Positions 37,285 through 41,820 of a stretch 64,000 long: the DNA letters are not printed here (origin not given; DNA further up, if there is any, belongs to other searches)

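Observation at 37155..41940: AT-rich ~4.8-kb single-gene islet between tRNA-Met and argG, with no mobility genes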

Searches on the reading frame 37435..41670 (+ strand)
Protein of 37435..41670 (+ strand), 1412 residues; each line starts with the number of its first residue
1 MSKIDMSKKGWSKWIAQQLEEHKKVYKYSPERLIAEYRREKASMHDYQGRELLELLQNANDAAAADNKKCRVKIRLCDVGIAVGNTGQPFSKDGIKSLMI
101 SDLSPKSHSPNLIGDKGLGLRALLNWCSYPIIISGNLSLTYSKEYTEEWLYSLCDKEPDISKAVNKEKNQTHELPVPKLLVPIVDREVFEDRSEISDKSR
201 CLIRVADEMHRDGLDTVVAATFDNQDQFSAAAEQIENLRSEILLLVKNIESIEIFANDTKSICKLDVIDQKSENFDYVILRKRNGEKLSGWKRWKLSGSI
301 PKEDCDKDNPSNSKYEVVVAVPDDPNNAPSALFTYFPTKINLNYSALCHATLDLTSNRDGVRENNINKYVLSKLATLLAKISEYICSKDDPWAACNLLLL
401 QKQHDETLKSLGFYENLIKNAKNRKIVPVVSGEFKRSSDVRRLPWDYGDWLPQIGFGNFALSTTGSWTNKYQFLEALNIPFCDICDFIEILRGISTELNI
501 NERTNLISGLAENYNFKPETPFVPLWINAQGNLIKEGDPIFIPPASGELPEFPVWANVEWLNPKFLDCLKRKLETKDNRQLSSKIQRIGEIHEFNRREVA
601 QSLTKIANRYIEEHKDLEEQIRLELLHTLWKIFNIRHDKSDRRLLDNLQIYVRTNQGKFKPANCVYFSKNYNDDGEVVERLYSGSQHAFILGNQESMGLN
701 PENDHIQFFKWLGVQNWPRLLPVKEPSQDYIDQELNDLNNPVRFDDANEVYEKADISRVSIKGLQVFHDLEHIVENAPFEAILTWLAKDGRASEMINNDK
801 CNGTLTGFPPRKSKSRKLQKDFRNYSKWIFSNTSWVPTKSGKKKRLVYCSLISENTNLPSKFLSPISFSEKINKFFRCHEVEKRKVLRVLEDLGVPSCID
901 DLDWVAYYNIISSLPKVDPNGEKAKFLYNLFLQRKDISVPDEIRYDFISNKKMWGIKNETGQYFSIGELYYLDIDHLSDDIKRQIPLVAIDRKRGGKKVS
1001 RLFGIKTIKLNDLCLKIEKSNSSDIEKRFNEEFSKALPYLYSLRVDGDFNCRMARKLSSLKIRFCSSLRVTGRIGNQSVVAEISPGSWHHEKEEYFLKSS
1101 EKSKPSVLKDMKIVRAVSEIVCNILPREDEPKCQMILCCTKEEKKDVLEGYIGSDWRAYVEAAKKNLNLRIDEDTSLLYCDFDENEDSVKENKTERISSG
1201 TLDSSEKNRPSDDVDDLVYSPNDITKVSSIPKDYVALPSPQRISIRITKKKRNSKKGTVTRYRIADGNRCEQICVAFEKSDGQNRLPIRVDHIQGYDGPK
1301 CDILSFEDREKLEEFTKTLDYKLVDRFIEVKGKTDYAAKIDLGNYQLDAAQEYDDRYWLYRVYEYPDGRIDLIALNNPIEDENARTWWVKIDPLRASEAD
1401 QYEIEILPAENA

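Call 7: search_protein_families(library=pfam, proteins=[window:37435-41670:+], max_evalue=0.1)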
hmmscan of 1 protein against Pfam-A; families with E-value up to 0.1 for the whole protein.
window:37435-41670:+ (1412 aa): 2 families
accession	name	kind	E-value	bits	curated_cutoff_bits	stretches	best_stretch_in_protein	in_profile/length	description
PF13020.12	NOV_C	-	1e-08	35.6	22.1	1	1275-1366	6-83/91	Protein NO VEIN, C-terminal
PF25794.1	SACS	-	9.8e-05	22.7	32.8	1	44-258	12-236/247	Sacsin domain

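Call 8: search_protein_families(library=padloc, proteins=[window:37435-41670:+], max_evalue=0.1)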
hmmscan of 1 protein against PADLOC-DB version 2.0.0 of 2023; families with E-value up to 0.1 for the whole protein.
window:37435-41670:+ (1412 aa): 8 families
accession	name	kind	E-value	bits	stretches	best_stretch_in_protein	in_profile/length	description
PDLC03964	TmtA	-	4.3e-243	808.5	2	7-1171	5-1143/1538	-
PDLC03972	TmtA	-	2.3e-47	159.8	2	53-440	46-399/1302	-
PDLC03971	TmtA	-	9.1e-41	137.5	3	11-434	13-455/1782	-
PDLC03966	TmtA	-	1.3e-35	120.6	3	43-440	38-432/1655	-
PDLC03965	TmtA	-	1.4e-26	90.8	3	46-447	28-410/1370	-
PDLC03968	TmtA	-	7.4e-18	61.7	1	37-391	64-372/1486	-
PDLC03969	TmtA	-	6.1e-15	51.9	3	1324-1378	1430-1486/1563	-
PDLC05008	PDC-S36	-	0.0012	16.7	1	1280-1368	176-254/280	-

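Call 9: search_protein_families(library=ncbifam, proteins=[window:37435-41670:+], max_evalue=0.1)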
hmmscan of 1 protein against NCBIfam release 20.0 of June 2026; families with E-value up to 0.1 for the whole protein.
window:37435-41670:+ (1412 aa): 1 family
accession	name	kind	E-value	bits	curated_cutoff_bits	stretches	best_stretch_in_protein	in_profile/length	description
NF047352.1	P_loop_sacsin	domain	2.7e-16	59.8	50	1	50-132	2-79/80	sacsin N-terminal ATP-binding-like domain-containing protein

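Call 16: find_encoding_contigs(protein=window:37435-41670:+, flank=10000, max_places=10)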
Protein window:37435-41670:+ (1412 aa): no gene with exactly this product is on record in the collection.

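Call 19: find_homologous_proteins(query=window:37435-41670:+, max_evalue=0.00001)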
Query window:37435-41670:+ (1412 aa): 41 proteins with E <= 0.00001 among 8000 candidates.
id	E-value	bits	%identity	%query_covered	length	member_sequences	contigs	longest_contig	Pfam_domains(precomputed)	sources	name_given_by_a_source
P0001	0.0e+0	3253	100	100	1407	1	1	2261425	PF13020.13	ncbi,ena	-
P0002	1.8e-266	906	33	99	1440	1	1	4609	PF13020.13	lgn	-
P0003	6.9e-198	678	30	99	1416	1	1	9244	PF25794.2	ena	-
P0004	3.2e-176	607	29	99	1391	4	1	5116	PF13020.13,PF25794.2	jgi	-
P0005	1.3e-174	601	28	99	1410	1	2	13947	PF13020.13,PF25794.2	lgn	-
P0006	2.4e-174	600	28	99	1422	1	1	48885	PF13020.13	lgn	-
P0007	2.1e-173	597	30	99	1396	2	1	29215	PF13020.13,PF25794.2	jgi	jgi:hypothetical protein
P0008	8.8e-172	592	29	99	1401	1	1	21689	PF13020.13,PF25794.2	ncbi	-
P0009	9.4e-156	539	27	99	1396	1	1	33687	PF13020.13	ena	-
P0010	1.3e-153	532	27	99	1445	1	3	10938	PF13020.13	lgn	-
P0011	4.4e-115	404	31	59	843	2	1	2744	PF25794.2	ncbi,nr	ncbi:MAG TPA: hypothetical protein PKV48_06010, partial [Thermodesulfobacteriota bacterium]|nr:hypot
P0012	1.4e-114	402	31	59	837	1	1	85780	PF25794.2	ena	-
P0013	3.1e-113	398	31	55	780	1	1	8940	PF25794.2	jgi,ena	-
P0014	6.4e-105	370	26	99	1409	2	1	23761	-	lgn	-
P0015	9.3e-105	370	26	98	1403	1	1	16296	-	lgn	-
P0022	3.0e-93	332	25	98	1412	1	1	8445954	-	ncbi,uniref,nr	ncbi:sacsin N-terminal ATP-binding-like domain-containing protein [Mesorhizobium sp. L-8-3]|uniref:s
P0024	1.1e-89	320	25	97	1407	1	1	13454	-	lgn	-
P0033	4.5e-82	295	25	97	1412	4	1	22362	-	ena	-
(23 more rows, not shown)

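Call 21: find_encoding_contigs(protein=P0001, flank=10000, max_places=6)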
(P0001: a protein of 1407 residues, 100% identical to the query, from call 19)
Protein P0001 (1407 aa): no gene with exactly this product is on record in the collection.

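Call 27: list_cluster_members(proteins=[P0001, P0002, P0003])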
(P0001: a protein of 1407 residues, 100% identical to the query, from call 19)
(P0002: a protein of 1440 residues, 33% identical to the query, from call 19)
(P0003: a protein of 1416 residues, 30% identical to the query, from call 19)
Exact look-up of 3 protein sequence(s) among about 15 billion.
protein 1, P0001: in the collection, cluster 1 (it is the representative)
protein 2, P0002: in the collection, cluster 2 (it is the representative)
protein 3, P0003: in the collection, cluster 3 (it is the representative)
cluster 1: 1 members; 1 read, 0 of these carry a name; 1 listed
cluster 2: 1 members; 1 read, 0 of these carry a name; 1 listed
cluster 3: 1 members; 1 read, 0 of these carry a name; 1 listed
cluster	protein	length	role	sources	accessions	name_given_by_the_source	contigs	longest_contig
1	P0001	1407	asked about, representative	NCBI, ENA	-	-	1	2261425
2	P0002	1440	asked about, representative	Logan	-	-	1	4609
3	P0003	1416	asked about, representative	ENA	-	-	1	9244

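Call 45: find_encoding_contigs(protein=P0006, flank=10000, max_places=3)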
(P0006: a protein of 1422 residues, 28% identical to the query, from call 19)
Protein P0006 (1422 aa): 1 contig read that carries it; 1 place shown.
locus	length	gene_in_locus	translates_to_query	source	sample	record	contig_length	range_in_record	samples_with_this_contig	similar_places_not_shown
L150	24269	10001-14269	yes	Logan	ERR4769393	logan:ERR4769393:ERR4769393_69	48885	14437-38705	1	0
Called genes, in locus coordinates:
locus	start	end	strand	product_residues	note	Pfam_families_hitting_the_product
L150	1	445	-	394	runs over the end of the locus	PF14659:Phage_int_SAM_3, PF22022:Phage_int_M (weak), PF00589:Phage_integrase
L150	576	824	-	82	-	PF12728:HTH_17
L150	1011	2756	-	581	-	PF08706:D5_N, PF19263:DUF5906, PF03288:Pox_D5 (weak)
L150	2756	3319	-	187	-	-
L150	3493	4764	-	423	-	-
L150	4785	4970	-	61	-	PF12728:HTH_17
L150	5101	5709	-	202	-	-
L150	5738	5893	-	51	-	-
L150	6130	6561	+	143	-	PF13560:HTH_31, PF01381:HTH_3, PF12844:HTH_19 (weak), PF13443:HTH_26 (weak)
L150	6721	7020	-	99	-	PF06124:DUF960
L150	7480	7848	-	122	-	-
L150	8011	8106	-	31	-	-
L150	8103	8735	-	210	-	PF04002:RadC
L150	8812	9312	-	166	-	PF06067:DUF932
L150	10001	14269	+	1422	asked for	PF13020:NOV_C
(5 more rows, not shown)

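Call 46: find_encoding_contigs(protein=P0007, flank=10000, max_places=3)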
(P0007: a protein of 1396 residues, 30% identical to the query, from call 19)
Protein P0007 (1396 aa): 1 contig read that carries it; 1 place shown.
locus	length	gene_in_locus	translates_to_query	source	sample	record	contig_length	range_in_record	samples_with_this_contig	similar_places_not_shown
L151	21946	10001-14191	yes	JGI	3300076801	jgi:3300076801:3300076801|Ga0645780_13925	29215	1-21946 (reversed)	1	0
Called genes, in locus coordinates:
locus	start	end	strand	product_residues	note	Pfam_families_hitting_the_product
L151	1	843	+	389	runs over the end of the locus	PF05922:Inhibitor_I9 (weak), PF00082:Peptidase_S8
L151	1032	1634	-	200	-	PF18955:DUF5698, PF10035:DUF2179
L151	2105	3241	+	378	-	PF09952:AbiEi_2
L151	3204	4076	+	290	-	-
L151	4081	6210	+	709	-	PF12161:HsdM_N, PF02384:N6_Mtase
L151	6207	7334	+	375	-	PF01420:Methylase_S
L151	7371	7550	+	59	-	-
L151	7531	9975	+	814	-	PF02463:SMC_N, PF13166:AAA_13 (faint), PF13175:AAA_15 (weak), PF13304:AAA_21 (faint), PF13476:AAA_23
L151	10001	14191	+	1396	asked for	PF25794:SACS (weak), PF13020:NOV_C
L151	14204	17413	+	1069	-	PF04313:HSDR_N, PF04851:ResIII, PF18766:SWI2_SNF2, PF22679:T1R_D3-like, PF11867:T1RH-like_C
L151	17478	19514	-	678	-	PF02897:Peptidase_S9_N, PF00326:Peptidase_S9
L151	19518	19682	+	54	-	-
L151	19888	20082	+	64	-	-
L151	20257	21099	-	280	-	-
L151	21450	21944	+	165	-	?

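Call 55: search_solved_structures(query=A1, max_evalue=1, show_alignments=2)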
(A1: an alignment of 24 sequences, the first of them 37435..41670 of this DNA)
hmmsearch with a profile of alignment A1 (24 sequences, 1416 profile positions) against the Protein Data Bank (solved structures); distinct sequences matched with E-value up to 1: 3.
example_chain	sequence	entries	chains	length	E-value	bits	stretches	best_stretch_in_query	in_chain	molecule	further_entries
9cy9_A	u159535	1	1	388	0.53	10.9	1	1069-1142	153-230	Biofilm regulatory protein A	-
7cun_A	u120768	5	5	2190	0.92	10.2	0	541-607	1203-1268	Integrator complex subunit 1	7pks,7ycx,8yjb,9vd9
8rbx_a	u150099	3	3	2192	0.92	10.1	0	541-607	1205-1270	Integrator complex subunit 1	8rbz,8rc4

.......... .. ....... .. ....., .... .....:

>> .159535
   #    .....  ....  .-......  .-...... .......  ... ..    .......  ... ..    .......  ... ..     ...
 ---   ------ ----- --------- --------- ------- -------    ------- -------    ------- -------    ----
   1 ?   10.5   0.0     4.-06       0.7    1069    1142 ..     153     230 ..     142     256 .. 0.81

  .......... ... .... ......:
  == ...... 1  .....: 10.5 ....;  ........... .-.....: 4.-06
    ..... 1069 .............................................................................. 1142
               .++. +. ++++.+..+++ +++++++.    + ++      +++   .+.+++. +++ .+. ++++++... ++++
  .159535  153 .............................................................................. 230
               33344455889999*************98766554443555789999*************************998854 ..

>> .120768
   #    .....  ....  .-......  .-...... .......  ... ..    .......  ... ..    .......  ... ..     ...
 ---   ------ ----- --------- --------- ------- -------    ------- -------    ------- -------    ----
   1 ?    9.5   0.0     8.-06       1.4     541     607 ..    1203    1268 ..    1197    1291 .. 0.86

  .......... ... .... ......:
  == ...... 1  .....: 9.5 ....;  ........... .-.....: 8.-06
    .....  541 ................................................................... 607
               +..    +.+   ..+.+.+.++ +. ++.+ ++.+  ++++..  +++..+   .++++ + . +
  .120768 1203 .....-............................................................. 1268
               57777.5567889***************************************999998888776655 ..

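Call 59: search_protein_representatives(protein=window:37435-41034:+)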
Query: 1200 residues. Proteins with E-value up to 0.001 (for the whole library): 1796; up to 1e-10: 944; up to 1e-30: 490. The best 150 are listed.
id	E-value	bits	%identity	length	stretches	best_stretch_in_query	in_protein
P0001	0.0e+00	2759.4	100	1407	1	6-1200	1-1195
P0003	6.0e-164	564.1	29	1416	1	9-1186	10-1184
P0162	1.2e-161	556.5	29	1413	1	7-1174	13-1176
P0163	4.0e-152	524.9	30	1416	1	6-1174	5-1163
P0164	1.2e-148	513.4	29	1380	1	7-1167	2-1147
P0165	6.4e-147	507.7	29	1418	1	7-1168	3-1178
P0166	1.0e-145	503.7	29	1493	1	5-1153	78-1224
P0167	2.1e-144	499.3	29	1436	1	10-1169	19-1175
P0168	7.4e-144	497.5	29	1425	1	7-1149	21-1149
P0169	1.4e-143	496.6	28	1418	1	5-1181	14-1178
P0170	2.9e-142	492.2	31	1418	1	9-1098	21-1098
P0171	5.7e-142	491.3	29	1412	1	8-1161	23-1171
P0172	2.8e-141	489.0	31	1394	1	9-1191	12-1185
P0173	3.4e-140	485.4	30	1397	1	7-1153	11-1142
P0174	6.3e-140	484.5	30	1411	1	4-1148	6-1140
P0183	4.2e-135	468.6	29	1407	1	9-1164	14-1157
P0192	6.7e-129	448.0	30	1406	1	6-1175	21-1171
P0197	7.6e-126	437.9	28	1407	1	9-1163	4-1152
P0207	5.2e-121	421.9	27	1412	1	5-1161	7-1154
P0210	3.9e-119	415.7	28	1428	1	9-1156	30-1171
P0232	6.3e-105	368.6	27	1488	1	23-1154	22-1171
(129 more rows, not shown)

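Call 64: find_encoding_contigs(protein=P0003, flank=10000, max_places=2)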
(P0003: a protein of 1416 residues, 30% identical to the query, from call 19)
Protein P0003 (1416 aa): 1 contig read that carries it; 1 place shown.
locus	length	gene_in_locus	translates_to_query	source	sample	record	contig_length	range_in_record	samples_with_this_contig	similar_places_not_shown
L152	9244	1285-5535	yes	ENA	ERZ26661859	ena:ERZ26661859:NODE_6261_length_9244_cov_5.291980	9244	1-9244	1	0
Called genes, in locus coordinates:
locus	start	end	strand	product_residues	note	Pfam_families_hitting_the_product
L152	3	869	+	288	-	?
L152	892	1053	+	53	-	-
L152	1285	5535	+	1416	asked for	PF25794:SACS (weak)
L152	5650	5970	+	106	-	-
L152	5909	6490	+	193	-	PF00239:Resolvase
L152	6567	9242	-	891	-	?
